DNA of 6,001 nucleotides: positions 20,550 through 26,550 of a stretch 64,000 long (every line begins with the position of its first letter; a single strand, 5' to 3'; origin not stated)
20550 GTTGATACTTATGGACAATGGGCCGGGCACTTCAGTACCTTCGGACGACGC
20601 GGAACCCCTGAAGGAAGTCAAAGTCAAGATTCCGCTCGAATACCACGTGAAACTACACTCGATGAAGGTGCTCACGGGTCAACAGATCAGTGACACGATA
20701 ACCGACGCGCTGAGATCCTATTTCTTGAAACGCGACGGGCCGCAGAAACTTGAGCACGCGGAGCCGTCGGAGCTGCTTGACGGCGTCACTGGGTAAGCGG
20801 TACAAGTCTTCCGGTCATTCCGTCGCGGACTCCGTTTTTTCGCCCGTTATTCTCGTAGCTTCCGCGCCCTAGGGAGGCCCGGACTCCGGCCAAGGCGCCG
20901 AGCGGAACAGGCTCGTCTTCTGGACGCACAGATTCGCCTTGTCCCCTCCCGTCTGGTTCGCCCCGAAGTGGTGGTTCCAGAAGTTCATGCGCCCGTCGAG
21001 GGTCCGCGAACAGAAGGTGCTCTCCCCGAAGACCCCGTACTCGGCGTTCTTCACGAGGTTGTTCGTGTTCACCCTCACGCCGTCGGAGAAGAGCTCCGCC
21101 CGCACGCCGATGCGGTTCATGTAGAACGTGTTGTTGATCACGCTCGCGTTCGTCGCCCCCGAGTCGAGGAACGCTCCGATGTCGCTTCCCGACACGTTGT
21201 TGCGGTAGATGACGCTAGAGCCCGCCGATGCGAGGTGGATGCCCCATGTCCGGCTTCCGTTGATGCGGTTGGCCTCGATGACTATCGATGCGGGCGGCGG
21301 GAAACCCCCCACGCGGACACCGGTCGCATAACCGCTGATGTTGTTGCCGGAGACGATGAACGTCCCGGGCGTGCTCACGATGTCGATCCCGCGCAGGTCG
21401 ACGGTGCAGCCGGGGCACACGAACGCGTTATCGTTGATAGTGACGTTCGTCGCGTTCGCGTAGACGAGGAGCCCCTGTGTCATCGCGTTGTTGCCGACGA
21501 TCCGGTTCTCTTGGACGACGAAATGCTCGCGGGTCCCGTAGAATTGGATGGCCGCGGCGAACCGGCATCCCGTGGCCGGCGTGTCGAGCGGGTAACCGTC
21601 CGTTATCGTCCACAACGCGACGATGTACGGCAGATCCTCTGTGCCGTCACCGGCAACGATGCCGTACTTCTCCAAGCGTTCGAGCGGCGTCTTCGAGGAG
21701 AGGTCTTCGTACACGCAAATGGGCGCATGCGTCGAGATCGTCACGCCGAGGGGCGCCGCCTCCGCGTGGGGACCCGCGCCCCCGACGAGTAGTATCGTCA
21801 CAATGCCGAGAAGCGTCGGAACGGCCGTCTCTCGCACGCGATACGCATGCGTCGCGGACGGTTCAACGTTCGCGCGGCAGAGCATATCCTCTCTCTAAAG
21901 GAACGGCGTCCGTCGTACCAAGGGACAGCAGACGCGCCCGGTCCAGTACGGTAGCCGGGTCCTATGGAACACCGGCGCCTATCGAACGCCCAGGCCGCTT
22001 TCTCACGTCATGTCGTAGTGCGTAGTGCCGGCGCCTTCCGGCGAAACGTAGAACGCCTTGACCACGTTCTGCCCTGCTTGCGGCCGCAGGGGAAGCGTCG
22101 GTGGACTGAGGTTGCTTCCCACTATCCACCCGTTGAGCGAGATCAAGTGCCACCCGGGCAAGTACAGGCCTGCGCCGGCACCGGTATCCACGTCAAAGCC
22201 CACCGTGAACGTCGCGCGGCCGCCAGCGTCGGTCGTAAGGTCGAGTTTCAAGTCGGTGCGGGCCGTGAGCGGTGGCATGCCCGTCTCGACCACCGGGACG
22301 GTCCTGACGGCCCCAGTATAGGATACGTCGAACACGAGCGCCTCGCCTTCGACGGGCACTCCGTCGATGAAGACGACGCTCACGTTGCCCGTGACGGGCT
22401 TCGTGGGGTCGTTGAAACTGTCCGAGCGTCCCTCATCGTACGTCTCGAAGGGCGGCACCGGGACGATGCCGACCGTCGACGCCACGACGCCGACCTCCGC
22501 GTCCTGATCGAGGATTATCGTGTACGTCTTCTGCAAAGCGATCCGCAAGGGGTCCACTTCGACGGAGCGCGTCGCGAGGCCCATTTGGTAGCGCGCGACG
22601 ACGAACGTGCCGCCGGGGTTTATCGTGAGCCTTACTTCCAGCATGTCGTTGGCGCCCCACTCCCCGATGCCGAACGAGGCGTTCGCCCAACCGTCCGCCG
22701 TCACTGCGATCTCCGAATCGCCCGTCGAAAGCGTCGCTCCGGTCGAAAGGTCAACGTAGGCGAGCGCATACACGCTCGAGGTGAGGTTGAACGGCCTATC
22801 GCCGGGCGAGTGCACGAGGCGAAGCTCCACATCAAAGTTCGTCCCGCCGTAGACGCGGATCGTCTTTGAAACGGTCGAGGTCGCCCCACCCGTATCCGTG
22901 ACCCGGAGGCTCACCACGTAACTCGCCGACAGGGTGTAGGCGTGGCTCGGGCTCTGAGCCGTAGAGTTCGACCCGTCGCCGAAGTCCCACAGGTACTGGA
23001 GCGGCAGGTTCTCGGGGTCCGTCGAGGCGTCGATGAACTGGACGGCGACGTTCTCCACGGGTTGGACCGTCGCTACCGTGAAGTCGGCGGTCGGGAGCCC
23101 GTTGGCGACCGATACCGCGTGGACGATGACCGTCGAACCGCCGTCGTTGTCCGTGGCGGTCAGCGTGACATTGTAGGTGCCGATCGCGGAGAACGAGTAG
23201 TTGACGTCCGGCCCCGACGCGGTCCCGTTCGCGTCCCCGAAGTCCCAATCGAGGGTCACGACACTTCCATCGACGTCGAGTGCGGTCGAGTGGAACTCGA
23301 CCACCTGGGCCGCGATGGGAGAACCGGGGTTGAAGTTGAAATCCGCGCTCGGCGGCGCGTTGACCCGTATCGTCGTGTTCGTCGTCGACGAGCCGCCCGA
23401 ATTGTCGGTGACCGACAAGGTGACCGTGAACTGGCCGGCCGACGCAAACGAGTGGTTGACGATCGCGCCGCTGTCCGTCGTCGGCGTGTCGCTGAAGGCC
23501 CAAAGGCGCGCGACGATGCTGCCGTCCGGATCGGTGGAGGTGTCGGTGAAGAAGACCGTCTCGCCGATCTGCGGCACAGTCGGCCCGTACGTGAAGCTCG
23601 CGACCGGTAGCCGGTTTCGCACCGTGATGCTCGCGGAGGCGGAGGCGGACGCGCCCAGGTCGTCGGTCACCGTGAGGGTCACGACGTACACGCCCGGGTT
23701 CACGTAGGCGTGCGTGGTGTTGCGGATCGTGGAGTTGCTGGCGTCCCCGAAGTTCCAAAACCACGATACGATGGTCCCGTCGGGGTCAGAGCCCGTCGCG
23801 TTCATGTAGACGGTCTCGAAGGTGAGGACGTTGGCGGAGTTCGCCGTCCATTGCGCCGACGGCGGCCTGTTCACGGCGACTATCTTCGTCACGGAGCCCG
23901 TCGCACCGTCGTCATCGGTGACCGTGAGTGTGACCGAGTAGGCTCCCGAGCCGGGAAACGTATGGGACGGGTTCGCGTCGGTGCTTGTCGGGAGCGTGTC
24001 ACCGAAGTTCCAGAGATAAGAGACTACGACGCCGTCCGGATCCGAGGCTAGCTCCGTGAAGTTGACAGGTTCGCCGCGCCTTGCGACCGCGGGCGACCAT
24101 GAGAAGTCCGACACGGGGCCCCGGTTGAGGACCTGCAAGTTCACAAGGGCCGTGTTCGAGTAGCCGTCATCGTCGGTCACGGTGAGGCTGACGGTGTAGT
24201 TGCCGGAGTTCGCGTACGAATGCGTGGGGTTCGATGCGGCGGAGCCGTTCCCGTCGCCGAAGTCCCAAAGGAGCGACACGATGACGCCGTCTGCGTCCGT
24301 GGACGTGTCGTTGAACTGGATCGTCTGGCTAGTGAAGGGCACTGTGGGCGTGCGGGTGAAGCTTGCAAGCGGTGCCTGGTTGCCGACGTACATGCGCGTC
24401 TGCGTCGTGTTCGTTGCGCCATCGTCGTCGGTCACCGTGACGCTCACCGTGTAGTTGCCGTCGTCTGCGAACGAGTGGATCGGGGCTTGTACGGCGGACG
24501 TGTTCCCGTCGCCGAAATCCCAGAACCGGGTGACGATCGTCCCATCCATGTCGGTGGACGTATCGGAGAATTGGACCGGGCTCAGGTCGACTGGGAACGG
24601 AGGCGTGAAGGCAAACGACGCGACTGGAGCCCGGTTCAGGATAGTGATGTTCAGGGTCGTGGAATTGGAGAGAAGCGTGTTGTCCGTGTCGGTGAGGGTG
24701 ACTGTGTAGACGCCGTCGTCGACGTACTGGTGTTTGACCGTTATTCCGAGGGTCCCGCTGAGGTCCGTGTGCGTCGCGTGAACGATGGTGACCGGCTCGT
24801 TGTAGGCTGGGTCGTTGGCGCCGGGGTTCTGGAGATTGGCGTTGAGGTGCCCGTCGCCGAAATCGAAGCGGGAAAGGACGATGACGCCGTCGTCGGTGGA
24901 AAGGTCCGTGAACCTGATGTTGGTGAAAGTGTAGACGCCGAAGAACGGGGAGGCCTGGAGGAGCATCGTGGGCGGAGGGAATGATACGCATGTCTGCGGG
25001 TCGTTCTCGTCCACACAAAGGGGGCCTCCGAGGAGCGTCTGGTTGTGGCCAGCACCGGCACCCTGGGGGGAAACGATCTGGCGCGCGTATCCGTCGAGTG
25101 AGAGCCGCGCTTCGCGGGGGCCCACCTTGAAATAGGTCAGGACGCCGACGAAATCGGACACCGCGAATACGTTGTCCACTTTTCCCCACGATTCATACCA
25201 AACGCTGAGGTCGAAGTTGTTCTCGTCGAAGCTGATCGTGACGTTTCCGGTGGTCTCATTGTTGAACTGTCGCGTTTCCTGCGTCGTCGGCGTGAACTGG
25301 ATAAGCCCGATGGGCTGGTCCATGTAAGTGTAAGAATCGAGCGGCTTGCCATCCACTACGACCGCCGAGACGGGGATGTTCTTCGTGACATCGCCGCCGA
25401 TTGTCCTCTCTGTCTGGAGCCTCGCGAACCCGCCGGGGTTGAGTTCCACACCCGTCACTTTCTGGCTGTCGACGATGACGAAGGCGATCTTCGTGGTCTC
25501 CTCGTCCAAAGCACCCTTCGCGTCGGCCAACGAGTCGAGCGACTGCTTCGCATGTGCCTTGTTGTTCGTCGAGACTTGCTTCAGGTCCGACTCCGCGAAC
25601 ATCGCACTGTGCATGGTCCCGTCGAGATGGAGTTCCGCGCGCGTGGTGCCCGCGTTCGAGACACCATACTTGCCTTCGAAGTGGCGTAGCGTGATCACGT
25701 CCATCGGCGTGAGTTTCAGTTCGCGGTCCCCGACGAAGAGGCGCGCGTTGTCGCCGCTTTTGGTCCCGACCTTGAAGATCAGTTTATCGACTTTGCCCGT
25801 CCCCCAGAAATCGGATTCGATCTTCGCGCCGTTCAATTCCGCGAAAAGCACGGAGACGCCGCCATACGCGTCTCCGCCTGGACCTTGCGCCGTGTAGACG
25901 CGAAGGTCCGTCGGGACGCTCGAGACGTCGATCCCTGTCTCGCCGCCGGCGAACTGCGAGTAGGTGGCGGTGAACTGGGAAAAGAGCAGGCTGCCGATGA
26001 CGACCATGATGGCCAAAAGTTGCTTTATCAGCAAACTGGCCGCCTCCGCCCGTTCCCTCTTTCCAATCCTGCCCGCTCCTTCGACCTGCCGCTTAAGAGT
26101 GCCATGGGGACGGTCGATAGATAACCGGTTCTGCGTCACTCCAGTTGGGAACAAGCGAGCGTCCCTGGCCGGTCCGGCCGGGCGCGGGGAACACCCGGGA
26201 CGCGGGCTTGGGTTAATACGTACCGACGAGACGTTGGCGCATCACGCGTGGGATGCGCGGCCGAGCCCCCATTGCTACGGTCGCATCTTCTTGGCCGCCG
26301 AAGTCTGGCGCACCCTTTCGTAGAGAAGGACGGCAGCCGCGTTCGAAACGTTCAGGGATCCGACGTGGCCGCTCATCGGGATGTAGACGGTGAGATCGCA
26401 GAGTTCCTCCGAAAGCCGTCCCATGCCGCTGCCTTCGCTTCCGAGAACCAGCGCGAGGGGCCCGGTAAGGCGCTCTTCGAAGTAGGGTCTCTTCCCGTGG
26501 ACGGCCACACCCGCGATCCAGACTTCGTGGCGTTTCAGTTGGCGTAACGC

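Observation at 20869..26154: Co-oriented giant multi-PKD surface protein and beta-helix protein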

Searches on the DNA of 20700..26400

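Call 49: search_rna_families(source=window, start=20700, end=26400, threshold=evalue, max_evalue=1)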
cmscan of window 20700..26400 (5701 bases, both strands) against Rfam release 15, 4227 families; matches with E-value up to 1: 0.
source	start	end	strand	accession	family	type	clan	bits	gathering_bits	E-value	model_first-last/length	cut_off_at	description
